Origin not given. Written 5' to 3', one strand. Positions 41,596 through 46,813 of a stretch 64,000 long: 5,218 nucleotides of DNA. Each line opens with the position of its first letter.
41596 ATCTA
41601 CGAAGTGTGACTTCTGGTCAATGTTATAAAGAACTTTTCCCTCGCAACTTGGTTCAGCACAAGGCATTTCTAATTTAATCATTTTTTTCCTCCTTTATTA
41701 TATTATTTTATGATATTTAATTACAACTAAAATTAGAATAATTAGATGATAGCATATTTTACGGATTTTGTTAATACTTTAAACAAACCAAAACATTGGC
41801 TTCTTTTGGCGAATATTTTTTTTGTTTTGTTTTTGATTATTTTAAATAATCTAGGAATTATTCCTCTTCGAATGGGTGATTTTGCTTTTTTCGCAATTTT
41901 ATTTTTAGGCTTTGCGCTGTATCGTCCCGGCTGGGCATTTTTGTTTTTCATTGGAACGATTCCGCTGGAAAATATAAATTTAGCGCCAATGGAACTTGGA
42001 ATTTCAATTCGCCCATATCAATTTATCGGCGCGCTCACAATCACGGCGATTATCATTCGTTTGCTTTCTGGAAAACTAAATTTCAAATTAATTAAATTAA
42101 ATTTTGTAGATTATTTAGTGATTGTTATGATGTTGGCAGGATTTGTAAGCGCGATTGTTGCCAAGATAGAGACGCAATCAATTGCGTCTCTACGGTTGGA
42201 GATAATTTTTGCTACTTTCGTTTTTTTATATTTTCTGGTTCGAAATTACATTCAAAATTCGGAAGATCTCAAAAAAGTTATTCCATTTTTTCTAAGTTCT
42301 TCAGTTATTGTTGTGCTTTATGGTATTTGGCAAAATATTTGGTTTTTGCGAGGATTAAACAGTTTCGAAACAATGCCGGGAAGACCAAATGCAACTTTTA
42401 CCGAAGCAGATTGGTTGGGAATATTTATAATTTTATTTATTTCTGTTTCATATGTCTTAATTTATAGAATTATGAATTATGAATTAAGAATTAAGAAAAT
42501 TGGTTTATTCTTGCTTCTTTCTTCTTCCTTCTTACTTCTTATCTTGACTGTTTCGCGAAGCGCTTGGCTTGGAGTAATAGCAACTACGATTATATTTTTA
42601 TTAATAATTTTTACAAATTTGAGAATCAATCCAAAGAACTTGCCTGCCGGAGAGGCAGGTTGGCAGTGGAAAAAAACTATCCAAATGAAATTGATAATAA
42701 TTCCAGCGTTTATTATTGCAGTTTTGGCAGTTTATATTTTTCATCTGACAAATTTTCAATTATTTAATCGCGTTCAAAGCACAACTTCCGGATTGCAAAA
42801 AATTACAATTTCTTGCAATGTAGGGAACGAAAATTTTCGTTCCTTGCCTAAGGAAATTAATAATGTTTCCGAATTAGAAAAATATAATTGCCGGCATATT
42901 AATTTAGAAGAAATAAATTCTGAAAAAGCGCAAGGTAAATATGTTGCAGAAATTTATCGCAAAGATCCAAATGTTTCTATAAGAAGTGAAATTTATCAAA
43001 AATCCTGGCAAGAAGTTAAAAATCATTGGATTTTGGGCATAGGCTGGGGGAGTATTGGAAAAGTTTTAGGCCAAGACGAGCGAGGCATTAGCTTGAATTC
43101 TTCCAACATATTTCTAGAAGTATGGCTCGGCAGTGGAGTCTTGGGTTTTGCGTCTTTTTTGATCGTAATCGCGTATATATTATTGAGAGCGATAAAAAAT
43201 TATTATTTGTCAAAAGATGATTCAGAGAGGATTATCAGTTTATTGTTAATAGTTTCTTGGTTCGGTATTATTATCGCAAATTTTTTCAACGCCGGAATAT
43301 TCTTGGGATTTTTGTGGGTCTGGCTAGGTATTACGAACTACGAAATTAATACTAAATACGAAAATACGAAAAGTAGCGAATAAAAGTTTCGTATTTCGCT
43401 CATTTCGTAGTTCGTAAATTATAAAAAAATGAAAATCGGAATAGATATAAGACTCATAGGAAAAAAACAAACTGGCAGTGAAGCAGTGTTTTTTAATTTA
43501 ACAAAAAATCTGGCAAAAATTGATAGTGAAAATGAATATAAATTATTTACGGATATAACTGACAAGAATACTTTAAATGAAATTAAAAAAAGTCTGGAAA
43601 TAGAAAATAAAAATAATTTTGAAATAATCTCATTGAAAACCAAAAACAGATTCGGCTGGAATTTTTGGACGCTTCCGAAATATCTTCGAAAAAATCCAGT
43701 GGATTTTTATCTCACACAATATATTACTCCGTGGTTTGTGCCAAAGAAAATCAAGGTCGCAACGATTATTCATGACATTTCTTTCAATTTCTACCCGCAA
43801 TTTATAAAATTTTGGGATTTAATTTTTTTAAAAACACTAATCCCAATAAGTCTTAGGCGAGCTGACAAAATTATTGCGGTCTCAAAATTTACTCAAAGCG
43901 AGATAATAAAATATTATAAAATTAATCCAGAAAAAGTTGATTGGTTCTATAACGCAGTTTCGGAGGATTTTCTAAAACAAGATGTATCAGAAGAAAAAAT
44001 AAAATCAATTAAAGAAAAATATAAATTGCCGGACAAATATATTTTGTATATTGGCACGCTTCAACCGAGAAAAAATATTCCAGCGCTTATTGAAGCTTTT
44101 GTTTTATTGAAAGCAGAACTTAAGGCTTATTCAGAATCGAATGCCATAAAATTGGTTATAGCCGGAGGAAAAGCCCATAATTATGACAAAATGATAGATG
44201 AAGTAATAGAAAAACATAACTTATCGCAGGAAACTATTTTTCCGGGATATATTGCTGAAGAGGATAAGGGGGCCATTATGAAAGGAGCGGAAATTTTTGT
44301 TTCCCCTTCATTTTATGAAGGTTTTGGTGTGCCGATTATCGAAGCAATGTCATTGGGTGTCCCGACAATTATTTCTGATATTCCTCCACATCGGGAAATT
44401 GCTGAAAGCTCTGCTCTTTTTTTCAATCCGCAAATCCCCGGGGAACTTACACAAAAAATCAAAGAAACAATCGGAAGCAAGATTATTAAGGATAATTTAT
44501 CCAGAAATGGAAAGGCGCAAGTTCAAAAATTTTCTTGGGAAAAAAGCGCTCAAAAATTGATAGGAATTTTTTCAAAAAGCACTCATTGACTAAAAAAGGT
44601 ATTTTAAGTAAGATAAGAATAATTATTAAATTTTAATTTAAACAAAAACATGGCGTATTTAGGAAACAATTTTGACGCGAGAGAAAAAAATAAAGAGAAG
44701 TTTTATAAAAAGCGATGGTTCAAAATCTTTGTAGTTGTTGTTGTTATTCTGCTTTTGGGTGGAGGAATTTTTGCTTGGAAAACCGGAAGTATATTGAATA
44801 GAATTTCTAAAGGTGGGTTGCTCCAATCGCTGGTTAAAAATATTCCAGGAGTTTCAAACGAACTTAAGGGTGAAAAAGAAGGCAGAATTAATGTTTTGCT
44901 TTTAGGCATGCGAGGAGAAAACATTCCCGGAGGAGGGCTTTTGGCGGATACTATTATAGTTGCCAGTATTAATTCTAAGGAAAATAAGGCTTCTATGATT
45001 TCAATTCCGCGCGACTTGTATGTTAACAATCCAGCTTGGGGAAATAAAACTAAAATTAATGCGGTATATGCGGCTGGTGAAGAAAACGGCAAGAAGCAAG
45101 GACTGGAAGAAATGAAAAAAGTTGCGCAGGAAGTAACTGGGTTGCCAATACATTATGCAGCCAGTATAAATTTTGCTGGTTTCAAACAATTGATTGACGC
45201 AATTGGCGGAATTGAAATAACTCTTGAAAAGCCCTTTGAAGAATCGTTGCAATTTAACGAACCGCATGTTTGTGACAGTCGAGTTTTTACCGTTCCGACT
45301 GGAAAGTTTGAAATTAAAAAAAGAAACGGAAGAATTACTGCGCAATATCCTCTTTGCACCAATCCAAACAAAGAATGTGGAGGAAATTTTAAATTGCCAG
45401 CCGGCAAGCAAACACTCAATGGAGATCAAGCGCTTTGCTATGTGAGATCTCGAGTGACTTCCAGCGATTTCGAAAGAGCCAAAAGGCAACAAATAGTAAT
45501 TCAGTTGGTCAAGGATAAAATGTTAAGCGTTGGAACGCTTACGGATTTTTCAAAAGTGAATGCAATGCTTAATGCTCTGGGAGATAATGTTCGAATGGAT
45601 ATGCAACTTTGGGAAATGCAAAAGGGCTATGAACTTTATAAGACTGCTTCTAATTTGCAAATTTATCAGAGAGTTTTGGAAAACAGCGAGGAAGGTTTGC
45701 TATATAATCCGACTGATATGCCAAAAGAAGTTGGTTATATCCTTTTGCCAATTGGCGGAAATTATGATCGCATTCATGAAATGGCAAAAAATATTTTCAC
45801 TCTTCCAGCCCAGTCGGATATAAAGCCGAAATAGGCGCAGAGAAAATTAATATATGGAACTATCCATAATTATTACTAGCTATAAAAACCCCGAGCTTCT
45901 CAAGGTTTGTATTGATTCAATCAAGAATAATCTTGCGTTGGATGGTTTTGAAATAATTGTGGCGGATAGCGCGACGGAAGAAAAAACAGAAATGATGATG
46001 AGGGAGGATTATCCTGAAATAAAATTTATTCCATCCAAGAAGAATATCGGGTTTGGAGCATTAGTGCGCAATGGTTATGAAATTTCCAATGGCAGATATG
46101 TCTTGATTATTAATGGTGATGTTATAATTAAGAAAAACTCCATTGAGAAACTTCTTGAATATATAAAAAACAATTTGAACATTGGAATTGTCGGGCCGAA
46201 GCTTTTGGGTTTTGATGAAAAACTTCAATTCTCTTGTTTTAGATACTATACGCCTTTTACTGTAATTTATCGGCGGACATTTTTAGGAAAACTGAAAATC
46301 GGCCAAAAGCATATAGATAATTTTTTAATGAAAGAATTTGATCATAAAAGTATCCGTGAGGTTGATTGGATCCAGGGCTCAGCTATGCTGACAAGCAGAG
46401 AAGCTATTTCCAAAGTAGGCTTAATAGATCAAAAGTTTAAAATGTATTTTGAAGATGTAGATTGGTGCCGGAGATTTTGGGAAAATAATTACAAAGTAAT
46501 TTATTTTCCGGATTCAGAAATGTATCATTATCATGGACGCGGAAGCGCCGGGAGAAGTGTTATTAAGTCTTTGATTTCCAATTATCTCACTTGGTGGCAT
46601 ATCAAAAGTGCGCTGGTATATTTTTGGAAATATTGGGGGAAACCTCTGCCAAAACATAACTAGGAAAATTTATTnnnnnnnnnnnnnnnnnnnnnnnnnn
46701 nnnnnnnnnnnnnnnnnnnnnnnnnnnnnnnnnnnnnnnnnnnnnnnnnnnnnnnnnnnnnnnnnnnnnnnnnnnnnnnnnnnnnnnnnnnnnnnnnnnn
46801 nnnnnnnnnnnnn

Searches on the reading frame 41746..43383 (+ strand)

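Call 77: search_protein_families(library=pfam, proteins=[window:41746-43383:+], max_evalue=0.0001)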
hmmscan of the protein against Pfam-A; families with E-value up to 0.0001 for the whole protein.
window:41746-43383:+ (545 aa): 1 family
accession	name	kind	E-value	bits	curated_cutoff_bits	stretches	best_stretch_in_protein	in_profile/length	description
PF04932.20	Wzy_C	-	2.7e-15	56.9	31.7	1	258-472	3-149/149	O-Antigen ligase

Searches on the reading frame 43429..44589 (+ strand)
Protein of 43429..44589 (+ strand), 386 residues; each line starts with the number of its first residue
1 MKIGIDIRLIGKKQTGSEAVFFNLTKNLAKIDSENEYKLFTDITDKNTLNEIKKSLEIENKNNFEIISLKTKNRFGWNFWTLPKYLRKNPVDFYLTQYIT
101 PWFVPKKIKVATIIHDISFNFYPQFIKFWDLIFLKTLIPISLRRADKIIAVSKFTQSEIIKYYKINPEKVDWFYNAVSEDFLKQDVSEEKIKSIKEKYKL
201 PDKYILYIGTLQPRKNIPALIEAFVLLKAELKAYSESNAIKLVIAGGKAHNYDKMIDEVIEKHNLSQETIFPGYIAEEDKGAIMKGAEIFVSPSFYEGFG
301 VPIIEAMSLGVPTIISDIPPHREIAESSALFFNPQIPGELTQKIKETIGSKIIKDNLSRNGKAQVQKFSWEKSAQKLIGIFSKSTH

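Call 77: search_protein_families(library=pfam, proteins=[window:43429-44589:+], max_evalue=0.0001)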
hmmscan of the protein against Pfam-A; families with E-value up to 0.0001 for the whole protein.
window:43429-44589:+ (386 aa): 4 families
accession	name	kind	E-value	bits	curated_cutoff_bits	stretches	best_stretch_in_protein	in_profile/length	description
PF00534.26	Glycos_transf_1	-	2.6e-32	112.2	26.4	1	196-363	7-171/172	Glycosyl transferases group 1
PF13692.12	Glyco_trans_1_4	-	4.1e-24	85.9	27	1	203-347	2-139/142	Glycosyl transferases group 1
PF13439.12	Glyco_transf_4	-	3.8e-14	53.5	28.5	1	16-180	3-169/170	Glycosyltransferase Family 4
PF20706.3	GT4-conflict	-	1e-05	25.2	26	1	205-317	200-312/385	Family 4 Glycosyltransferase in conflict systems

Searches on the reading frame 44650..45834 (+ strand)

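Call 77: search_protein_families(library=pfam, proteins=[window:44650-45834:+], max_evalue=0.0001)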
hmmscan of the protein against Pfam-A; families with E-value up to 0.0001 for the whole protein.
window:44650-45834:+ (394 aa): 1 family
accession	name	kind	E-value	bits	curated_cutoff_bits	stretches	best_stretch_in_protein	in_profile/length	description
PF03816.19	LytR_cpsA_psr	-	5.9e-35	121.1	24.6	1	99-292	2-149/150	LytR_cpsA_psr family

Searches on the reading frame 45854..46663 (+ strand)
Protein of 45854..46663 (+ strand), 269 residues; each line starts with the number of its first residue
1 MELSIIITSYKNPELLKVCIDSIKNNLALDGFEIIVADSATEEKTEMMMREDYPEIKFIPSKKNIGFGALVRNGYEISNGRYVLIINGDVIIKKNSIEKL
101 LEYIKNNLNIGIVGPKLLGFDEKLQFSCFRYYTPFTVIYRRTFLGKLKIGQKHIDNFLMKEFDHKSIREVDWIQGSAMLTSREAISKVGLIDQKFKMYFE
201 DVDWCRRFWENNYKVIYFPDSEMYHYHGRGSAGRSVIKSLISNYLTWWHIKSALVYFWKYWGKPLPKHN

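Call 77: search_protein_families(library=pfam, proteins=[window:45854-46663:+], max_evalue=0.0001)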
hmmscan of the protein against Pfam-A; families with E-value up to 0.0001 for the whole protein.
window:45854-46663:+ (269 aa): 4 families
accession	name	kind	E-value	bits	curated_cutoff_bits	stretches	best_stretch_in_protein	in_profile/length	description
PF00535.33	Glycos_transf_2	-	1.8e-18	67.5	23.3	1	4-123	1-122/168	Glycosyl transferase family 2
PF13641.12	Glyco_tranf_2_3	-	9.7e-16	58.9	27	1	3-230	3-216/230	Glycosyltransferase like family 2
PF13632.12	Glyco_trans_2_3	-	4.3e-06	27.1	27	1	172-227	72-125/198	Glycosyl transferase family group 2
PF13712.12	Glyco_tranf_2_5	-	1e-05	25.8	27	1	71-217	45-179/210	Glycosyltransferase like family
